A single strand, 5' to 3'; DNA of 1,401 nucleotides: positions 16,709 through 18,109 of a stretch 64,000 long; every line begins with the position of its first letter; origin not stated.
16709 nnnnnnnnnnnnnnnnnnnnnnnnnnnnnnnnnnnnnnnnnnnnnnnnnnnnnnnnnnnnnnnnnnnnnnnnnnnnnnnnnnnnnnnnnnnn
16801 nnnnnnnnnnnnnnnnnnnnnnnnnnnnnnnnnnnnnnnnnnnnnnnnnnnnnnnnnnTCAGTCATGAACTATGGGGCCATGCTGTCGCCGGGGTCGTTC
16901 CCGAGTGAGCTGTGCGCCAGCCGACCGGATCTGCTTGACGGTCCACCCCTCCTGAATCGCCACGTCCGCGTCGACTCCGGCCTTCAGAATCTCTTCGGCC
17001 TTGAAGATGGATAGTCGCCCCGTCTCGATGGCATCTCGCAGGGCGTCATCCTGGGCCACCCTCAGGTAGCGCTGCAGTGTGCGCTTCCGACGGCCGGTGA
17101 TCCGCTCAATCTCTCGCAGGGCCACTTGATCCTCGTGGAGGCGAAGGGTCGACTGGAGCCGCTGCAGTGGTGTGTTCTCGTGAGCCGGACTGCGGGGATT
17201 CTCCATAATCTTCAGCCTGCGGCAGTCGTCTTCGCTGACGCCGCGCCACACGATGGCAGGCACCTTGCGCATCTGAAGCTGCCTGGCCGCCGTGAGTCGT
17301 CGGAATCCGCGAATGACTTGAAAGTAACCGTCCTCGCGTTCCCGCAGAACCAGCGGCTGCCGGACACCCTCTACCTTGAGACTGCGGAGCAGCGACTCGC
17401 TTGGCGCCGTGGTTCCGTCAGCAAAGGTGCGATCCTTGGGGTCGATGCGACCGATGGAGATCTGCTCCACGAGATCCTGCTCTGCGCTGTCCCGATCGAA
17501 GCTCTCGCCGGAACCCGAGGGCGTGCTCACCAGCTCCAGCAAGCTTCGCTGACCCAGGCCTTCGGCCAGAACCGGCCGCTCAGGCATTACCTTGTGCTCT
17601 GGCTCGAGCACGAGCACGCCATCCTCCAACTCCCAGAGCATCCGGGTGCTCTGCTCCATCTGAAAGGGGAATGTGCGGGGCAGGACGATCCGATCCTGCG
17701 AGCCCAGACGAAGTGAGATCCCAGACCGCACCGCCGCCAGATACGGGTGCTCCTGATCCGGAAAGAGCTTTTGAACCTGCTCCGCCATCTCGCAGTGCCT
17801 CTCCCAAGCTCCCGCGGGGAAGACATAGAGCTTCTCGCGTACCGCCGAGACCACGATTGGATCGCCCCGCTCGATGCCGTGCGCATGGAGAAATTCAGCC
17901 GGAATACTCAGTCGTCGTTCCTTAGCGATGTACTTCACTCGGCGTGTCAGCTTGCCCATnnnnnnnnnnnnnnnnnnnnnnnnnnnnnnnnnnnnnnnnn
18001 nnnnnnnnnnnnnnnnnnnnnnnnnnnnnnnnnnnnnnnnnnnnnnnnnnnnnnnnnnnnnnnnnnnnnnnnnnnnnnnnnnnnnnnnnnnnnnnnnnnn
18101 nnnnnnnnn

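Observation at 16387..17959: Chimeric MraZ/AbrB-like + ParB/Srx-HTH protein co-transcribed with a Nudix hydrolase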

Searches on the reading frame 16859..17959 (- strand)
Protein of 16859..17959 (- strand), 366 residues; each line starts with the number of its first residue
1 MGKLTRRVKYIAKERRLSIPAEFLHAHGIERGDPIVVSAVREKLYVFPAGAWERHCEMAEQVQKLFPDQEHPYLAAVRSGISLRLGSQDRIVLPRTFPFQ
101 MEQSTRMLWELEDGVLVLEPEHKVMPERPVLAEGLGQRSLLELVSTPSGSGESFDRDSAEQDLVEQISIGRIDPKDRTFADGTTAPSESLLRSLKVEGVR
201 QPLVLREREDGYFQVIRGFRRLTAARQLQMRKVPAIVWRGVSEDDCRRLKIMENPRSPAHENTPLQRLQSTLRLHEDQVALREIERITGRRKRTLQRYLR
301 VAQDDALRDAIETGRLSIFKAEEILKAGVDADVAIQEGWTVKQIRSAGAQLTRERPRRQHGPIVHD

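Call 3: search_protein_families(library=pfam, proteins=[window:16859-17959:-], max_evalue=1)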
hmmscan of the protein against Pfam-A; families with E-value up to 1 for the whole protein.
window:16859-17959:- (366 aa): 5 families
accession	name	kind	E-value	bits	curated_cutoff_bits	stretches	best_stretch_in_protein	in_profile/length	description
PF02195.25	ParB_N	-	1.1e-11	45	26.3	1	166-254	10-93/95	ParB N-terminal domain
PF04014.23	MazE_antitoxin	-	0.00095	19.5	24.7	1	16-48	9-42/48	Antidote-toxin recognition MazE, bacterial antitoxin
PF06163.17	DUF977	-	0.014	15.8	22.1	1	275-326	23-72/134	Bacterial protein of unknown function (DUF977)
PF02381.23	MraZ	-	0.062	13.7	23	1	16-58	15-55/72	MraZ protein, putative antitoxin-like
PF25296.1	Decapeptide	-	0.2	12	45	1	319-349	42-72/74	Decapeptide repeat region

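Call 4: search_protein_families(library=ncbifam, proteins=[window:16859-17959:-], max_evalue=1)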
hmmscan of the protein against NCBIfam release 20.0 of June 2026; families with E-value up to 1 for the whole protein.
window:16859-17959:- (366 aa): 7 families
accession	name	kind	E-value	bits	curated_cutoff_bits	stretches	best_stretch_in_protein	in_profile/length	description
TIGR04285.1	nucleoid_noc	exception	8.3e-11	41.7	315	1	187-254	26-91/255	nucleoid occlusion protein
TIGR00180.1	parB_part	domain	2.1e-10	40.6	58.45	1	188-277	30-118/186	ParB/RepB/Spo0J family partition protein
TIGR03734.1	PRTRC_parB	hypoth_equivalog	1.9e-05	23.4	278.6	1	188-270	18-107/555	PRTRC system ParB family protein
TIGR03454.1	partition_RepB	equivalog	0.00015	21.3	201.5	1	175-246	78-147/325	plasmid partitioning protein RepB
NF010440.0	PRK13866.1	equivalog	0.01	15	522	1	187-242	90-145/336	plasmid partitioning protein RepB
NF001476.0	PRK00326.2-2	equivalog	0.094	12.4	162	1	14-50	16-50/163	division/cell wall cluster transcriptional repressor MraZ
NF033900.0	T4SS_IcmE_DotG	equivalog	0.31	9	750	1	309-352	325-361/1008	type IVB secretion system protein DotG/IcmE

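Call 5: find_homologous_proteins(query=window:16859-17959:-, max_evalue=0.001)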
Query window:16859-17959:- (366 aa): 77 proteins with E <= 0.001 among 8000 candidates.
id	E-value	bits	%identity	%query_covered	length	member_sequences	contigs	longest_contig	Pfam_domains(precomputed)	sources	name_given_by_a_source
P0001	3.6e-213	725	90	100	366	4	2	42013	PF02195.27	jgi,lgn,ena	-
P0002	8.2e-158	543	69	99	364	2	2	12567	PF02195.27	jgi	-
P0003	5.1e-156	537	69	98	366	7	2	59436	PF02195.27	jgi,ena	jgi:ParB-like chromosome segregation protein Spo0J/antitoxin component of MazEF toxin-antitoxin modu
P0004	5.5e-156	537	69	98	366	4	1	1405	PF02195.27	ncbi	-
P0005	2.5e-155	535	69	98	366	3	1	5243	PF02195.27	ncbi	-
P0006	2.6e-154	532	69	98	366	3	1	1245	PF02195.27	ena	-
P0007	4.0e-154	531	68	99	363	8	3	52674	PF02195.27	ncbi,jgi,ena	-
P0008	6.5e-154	530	67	98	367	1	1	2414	PF02195.27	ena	-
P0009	2.2e-153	529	68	99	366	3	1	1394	PF02195.27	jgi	jgi:ParB/RepB/Spo0J family partition protein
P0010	6.3e-153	527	67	98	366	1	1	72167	PF02195.27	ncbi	-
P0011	2.8e-151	522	66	99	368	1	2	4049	PF02195.27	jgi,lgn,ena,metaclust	metaclust:\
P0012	3.3e-151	521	67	99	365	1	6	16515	PF02195.27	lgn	-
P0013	1.8e-150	519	66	99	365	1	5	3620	PF02195.27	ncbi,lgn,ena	-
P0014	2.2e-150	519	65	99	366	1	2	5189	PF02195.27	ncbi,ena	-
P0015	3.0e-150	518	68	94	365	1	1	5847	PF02195.27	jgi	jgi:ParB/RepB/Spo0J family partition protein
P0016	1.6e-149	516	66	99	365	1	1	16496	PF02195.27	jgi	jgi:ParB/RepB/Spo0J family partition protein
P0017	4.3e-149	515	66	98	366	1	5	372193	PF02195.27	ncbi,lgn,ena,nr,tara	ncbi:MAG: hypothetical protein CMP23_07255 [Rickettsiales bacterium]|nr:hypothetical protein [Ricket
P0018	1.3e-148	513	66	96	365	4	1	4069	PF02195.27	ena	-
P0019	1.0e-147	510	66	99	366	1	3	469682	PF02195.27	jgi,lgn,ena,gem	-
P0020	1.1e-147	510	66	100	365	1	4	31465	PF02195.27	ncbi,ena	-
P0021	2.6e-147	509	65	99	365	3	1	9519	PF02195.27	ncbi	-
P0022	1.4e-146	506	66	95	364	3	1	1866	PF02195.27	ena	-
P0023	1.1e-145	503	66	96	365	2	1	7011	PF02195.27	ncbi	-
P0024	8.3e-145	500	63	99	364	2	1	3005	PF02195.27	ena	-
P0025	2.5e-144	499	65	99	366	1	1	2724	PF02195.27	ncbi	-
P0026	4.7e-144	498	63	98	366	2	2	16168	PF02195.27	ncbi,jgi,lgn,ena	jgi:hypothetical protein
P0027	1.9e-143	496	65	99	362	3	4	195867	PF02195.27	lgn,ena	-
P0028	5.5e-143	494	62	99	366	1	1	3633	PF02195.27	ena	-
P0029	1.7e-142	493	63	99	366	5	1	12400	PF02195.27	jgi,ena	jgi:ParB-like chromosome segregation protein Spo0J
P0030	2.2e-142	492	64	99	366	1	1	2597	PF02195.27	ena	-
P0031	1.6e-141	490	64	99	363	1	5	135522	PF02195.27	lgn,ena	-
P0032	1.7e-141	490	64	99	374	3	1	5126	PF02195.27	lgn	-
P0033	2.3e-141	489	64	99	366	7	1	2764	PF02195.27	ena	-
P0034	3.4e-141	489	62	99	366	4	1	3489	PF02195.27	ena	-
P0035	9.4e-141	487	63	99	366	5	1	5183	PF02195.27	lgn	-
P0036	1.0e-140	487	62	99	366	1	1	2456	PF02195.27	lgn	-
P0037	1.4e-140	487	64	99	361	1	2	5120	PF02195.27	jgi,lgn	-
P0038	4.0e-140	485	63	98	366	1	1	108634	PF02195.27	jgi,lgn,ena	-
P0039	5.9e-140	484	63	99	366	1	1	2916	PF02195.27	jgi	-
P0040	7.8e-140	484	62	99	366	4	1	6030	PF02195.27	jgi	jgi:hypothetical protein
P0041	1.5e-139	483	64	99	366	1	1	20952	PF02195.27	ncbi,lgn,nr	ncbi:MAG: ParB N-terminal domain-containing protein [Deltaproteobacteria bacterium]|nr:ParB N-termin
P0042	1.8e-139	483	63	99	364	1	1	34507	PF02195.27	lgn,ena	-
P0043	4.9e-138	478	65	95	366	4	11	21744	PF02195.27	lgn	-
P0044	9.5e-138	477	63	95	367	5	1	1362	PF02195.27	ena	-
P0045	1.0e-137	477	64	94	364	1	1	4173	PF02195.27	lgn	-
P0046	1.0e-137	477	64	99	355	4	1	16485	PF02195.27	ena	-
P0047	1.7e-136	473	63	99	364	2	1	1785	PF02195.27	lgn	-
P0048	2.6e-136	472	63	98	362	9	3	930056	PF02195.27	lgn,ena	-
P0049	2.6e-136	472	62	99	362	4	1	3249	PF02195.27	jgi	jgi:ParB-like chromosome segregation protein Spo0J/DNA-binding transcriptional regulator/RsmH inhibi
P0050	4.3e-136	472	62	99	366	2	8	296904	PF02195.27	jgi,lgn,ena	-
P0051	1.9e-135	470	62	99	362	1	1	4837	PF02195.27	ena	-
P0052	7.1e-135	468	62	98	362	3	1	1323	PF02195.27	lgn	-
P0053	4.7e-133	462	60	99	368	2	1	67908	PF02195.27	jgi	jgi:ParB-like chromosome segregation protein Spo0J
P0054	5.6e-132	458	62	99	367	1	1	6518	PF02195.27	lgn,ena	-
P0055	4.7e-131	455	60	94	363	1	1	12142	PF02195.27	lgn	-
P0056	1.8e-125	437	58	95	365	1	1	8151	PF02195.27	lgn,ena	-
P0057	2.9e-123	430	59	95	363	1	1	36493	PF02195.27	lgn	-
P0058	3.3e-121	423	60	99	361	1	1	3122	PF02195.27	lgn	-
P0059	1.3e-119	418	57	95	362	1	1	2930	PF02195.27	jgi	jgi:ParB-like chromosome segregation protein Spo0J/antitoxin component of MazEF toxin-antitoxin modu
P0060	5.2e-115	402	54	94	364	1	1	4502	PF02195.27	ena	-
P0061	5.4e-114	399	57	95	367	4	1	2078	PF02195.27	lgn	-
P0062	2.1e-111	391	55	95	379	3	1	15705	PF02195.27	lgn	-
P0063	3.6e-111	390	53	95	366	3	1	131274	PF02195.27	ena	-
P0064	1.8e-109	384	52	96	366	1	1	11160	PF02195.27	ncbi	-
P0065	3.1e-109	383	53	95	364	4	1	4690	PF02195.27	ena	-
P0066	3.1e-109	383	61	82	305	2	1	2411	PF02195.27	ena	-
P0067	3.5e-108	380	52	95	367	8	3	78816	PF02195.27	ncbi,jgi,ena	-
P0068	2.5e-106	374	52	95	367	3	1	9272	PF02195.27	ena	-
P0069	3.7e-106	373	50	98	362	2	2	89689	PF02195.27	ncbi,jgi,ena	-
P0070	6.0e-100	353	49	95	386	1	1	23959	PF02195.27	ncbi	-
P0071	9.5e-99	349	49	95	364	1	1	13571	PF02195.27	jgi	jgi:ParB-like chromosome segregation protein Spo0J/DNA-binding transcriptional regulator/RsmH inhibi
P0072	2.1e-98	348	49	95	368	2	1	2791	PF02195.27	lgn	-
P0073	3.2e-96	341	49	95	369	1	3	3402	PF02195.27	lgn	-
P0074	1.1e-95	339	46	100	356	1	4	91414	PF02195.27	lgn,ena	-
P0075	9.0e-95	336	63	69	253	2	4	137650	PF02195.27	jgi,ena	-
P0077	5.1e-5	41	38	26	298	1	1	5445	PF17762.9,PF02195.27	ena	-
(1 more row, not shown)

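Call 6: find_encoding_contigs(protein=P0074, flank=6000, max_places=2)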
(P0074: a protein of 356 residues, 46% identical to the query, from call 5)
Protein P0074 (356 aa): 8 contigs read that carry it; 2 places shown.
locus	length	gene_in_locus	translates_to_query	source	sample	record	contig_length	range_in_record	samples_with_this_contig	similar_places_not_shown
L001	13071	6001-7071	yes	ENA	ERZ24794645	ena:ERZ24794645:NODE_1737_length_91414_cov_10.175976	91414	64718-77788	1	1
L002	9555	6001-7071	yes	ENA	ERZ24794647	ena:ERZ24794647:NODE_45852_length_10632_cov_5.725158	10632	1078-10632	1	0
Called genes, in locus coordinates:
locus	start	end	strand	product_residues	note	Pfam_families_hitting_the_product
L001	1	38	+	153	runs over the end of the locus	-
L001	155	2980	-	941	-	-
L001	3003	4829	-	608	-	-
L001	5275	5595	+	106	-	-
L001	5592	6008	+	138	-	-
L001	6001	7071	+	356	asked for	PF02195:ParB_N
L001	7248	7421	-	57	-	-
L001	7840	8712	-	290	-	PF25209:Phage_capsid_4 (weak)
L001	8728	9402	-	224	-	-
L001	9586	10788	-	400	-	-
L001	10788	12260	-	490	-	-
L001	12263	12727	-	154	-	-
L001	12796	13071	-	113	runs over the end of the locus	-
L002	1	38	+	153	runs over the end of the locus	-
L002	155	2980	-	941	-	-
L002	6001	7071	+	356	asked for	PF02195:ParB_N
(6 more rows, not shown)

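Call 7: find_encoding_contigs(protein=P0063, flank=6000, max_places=2)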
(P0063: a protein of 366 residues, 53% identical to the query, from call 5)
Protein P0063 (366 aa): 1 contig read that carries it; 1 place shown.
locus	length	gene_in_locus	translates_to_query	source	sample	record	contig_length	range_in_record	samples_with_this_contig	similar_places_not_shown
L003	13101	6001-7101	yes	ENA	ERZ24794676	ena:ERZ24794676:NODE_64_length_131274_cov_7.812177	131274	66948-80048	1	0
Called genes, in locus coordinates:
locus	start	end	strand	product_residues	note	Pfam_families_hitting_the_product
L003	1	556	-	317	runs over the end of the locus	PF13428:TPR_14 (faint), PF13432:TPR_16 (faint), PF14559:TPR_19 (faint)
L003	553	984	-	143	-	PF10604:Polyketide_cyc2, PF03364:Polyketide_cyc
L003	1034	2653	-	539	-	PF03023:MurJ, PF01554:MatE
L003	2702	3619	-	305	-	PF01209:Ubie_methyltran, PF13489:Methyltransf_23, PF13847:Methyltransf_31, PF08241:Methyltransf_11, PF08242:Methyltransf_12, PF13649:Methyltransf_25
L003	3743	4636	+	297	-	PF01553:Acyltransferase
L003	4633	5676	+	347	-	-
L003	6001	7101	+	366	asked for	PF02195:ParB_N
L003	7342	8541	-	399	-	PF00155:Aminotran_1_2, PF01041:DegT_DnrJ_EryC1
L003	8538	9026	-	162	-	PF01467:CTP_transf_like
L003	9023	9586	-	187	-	PF03602:Cons_hypoth95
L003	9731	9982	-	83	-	-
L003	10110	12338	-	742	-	PF07090:GATase1_like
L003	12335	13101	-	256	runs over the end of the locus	PF13709:DUF4159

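Call 8: find_encoding_contigs(protein=P0048, flank=6000, max_places=2)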
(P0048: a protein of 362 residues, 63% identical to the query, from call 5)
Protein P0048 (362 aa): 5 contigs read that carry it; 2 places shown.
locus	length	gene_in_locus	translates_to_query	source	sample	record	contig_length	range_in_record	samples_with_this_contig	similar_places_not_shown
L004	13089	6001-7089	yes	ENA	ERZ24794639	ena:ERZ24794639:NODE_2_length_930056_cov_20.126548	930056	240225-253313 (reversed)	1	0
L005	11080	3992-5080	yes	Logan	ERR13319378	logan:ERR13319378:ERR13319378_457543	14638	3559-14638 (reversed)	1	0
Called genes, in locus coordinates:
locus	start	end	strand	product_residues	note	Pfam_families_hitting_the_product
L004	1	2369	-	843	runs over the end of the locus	PF00270:DEAD, PF00271:Helicase_C, PF22982:WHD_HRQ1, PF09369:MZB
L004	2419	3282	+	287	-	PF00561:Abhydrolase_1, PF12146:Hydrolase_4, PF12697:Abhydrolase_6, PF08386:Abhydrolase_4 (weak)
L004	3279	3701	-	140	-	PF10604:Polyketide_cyc2, PF03364:Polyketide_cyc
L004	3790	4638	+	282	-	PF01553:Acyltransferase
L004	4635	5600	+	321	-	PF01073:3Beta_HSD (weak), PF01370:Epimerase, PF04321:RmlD_sub_bind (weak), PF16363:GDP_Man_Dehyd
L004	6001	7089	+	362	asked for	PF02195:ParB_N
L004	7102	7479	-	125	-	-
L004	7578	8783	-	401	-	PF00155:Aminotran_1_2, PF00266:Aminotran_5 (weak), PF01041:DegT_DnrJ_EryC1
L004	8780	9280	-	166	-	PF01467:CTP_transf_like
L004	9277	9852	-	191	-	PF03602:Cons_hypoth95, PF02475:TRM5-TYW2_MTfase (weak)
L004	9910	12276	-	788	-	PF07090:GATase1_like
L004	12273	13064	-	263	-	PF13709:DUF4159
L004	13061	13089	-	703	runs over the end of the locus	PF07584:BatA, PF13519:VWA_2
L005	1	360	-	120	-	?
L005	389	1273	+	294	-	PF12146:Hydrolase_4, PF00561:Abhydrolase_1, PF12697:Abhydrolase_6, PF08386:Abhydrolase_4 (weak)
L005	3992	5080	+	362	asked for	PF02195:ParB_N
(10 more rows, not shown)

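Call 10: find_related_loci(query=A1, collection=genome_contigs, flank=6000)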
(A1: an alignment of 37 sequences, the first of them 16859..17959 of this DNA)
Query A1 (366 aa) in genome_contigs; peptide patterns used: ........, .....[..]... (x = any residue, [..] = any of these).
108 stretches matched a pattern; 28 encode a relative of the query (tblastn E <= 1e-3); 26 distinct loci.
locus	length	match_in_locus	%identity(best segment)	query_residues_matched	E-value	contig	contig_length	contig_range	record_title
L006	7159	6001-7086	69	1-362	6e-167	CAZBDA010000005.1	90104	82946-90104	MAG TPA_asm: uncultured Rickettsiales bacterium isolate binchicken_co141_137 genome assembly, contig: NODE_856_length_90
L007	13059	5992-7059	69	5-360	6e-158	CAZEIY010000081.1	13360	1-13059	MAG TPA_asm: uncultured Rickettsiales bacterium isolate SRP308112_co1_107 genome assembly, contig: NODE_8236_length_1336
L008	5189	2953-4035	65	1-361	4e-160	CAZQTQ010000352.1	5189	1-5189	MAG TPA_asm: uncultured Rickettsiales bacterium isolate SRP308112_co1_341 genome assembly, contig: NODE_32637_length_518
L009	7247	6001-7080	66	1-360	3e-156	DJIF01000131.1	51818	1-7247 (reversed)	MAG TPA_asm: Deltaproteobacteria bacterium UBA6601 UBA6601_contig_59977, whole genome shotgun sequence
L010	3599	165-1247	66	1-361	1e-160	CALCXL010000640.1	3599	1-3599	MAG TPA_asm: uncultured proteobacterium isolate ERR2206771_bin.20_CONCOCT_v1.1_MAG genome assembly, contig: ERZ888641.22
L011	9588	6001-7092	66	1-366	2e-154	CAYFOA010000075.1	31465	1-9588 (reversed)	MAG TPA_asm: uncultured Rickettsiales bacterium isolate ERP019367_co1_6 genome assembly, contig: NODE_1399_length_31465_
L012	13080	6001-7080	66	1-362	2e-153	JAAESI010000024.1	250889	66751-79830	MAG: Proteobacteria bacterium isolate Ust_8 UstG_CONTIG144273, whole genome shotgun sequence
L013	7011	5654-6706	66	1-351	2e-150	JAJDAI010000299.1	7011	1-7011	MAG: Deltaproteobacteria bacterium isolate OFTM289 OFTM289_298, whole genome shotgun sequence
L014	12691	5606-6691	64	1-361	2e-148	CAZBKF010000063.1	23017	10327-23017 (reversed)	MAG TPA_asm: uncultured Rickettsiales bacterium isolate binchicken_co141_65 genome assembly, contig: NODE_9844_length_23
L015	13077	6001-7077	64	1-362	8e-148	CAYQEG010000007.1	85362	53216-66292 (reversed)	MAG TPA_asm: uncultured Rickettsiales bacterium isolate SRP077602_co5_496 genome assembly, contig: NODE_1025_length_8536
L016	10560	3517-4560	63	1-348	5e-145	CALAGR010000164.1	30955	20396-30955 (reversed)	MAG TPA_asm: uncultured proteobacterium isolate ERR2206756_bin.78_CONCOCT_v1.1_MAG genome assembly, contig: ERZ887841.51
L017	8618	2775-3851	63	1-358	3e-144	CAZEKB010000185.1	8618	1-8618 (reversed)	MAG TPA_asm: uncultured Rickettsiales bacterium isolate binchicken_co141_512 genome assembly, contig: NODE_30486_length_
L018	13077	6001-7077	63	1-358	1e-143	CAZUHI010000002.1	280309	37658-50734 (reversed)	MAG TPA_asm: uncultured Rickettsiales bacterium isolate binchicken_co46_645 genome assembly, contig: NODE_34_length_2803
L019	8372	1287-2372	64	1-361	2e-137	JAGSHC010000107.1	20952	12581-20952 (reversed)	MAG: Deltaproteobacteria bacterium isolate GY13CH_bin.27 k141_97319_length_20952_cov_12.0000, whole genome shotgun seque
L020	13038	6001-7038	56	1-348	3e-118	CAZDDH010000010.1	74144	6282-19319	MAG TPA_asm: uncultured Rickettsiales bacterium isolate SRP077602_co5_208 genome assembly, contig: NODE_1424_length_7414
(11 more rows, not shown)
